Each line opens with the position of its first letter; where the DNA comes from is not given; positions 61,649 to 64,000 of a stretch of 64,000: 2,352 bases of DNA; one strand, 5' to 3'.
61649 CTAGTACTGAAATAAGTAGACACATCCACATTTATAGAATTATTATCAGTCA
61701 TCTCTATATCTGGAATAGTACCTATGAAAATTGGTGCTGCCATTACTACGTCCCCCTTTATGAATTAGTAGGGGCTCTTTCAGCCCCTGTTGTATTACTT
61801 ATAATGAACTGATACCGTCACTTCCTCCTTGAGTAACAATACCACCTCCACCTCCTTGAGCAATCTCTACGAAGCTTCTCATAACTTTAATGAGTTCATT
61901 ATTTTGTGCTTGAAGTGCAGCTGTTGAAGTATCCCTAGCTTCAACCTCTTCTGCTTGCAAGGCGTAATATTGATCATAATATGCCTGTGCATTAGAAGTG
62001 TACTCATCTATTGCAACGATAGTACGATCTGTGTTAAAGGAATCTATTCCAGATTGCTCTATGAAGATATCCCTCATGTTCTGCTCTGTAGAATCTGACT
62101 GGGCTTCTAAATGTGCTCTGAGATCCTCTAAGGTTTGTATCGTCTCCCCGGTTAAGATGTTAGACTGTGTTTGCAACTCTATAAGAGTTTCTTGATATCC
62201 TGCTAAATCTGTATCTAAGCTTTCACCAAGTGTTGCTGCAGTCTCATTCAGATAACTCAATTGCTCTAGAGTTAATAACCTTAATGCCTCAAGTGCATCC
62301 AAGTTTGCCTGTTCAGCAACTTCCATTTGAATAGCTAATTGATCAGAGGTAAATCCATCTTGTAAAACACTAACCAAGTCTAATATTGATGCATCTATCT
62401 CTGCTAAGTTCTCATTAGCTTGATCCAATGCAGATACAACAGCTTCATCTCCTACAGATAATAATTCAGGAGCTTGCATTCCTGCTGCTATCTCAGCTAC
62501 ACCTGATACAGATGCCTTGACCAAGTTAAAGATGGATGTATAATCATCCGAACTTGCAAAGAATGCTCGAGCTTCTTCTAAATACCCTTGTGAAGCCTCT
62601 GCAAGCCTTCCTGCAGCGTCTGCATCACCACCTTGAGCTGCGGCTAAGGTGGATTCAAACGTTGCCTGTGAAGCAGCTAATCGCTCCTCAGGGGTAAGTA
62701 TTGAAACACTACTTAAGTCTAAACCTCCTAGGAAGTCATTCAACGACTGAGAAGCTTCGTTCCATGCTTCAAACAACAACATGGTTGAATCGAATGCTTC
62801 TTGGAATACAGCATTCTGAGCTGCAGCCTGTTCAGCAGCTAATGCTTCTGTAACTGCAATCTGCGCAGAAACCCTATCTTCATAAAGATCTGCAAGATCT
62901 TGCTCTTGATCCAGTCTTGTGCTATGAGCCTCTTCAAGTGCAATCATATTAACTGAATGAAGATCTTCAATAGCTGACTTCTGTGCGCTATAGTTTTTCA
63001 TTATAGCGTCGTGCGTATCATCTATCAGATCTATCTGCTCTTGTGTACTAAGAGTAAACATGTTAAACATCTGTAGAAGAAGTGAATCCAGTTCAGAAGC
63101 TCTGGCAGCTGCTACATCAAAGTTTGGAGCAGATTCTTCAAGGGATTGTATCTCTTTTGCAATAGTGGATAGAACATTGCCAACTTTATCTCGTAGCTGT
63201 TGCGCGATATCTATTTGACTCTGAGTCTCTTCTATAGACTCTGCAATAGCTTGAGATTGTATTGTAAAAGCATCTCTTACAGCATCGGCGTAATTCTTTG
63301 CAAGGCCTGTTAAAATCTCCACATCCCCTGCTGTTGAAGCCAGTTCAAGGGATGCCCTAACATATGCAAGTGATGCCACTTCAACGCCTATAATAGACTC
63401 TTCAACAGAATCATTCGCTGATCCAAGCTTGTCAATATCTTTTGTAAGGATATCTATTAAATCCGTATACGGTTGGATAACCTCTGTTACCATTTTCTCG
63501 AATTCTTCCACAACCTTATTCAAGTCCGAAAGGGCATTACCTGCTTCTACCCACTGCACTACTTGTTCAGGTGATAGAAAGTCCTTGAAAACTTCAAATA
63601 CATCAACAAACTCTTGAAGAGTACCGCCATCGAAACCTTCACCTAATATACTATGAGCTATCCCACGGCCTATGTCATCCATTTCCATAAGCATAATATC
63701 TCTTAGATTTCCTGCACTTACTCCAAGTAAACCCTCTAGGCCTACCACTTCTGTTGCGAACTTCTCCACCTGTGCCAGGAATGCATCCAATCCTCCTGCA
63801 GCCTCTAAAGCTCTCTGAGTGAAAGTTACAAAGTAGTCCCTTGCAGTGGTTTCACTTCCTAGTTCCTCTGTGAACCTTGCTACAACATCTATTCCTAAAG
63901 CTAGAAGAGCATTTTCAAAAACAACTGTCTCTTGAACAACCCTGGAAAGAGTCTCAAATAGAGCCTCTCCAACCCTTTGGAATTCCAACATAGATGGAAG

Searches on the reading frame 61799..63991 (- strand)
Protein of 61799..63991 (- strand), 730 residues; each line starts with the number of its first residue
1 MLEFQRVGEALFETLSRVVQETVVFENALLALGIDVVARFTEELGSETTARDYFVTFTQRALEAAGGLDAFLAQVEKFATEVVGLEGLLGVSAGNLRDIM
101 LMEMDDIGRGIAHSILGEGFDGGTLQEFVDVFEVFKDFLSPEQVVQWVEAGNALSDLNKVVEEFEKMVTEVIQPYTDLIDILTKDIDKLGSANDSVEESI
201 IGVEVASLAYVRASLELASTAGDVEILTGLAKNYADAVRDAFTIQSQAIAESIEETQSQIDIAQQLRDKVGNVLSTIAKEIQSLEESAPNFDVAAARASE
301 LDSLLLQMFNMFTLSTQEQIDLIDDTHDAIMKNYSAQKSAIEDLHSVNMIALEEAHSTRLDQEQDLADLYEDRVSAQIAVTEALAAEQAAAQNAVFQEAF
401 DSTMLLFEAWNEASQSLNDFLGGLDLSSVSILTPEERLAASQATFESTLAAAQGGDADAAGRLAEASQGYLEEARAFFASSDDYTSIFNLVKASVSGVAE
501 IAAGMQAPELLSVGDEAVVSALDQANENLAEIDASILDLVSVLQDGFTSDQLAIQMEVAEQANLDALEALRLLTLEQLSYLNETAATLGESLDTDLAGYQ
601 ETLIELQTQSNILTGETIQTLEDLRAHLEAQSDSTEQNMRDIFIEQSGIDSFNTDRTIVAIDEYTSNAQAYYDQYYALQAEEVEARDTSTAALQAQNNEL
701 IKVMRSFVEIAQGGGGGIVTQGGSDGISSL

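Call 35: find_encoding_contigs(protein=window:61799-63991:-, flank=10000, max_places=3)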
Protein window:61799-63991:- (730 aa): no gene with exactly this product is on record in the collection.
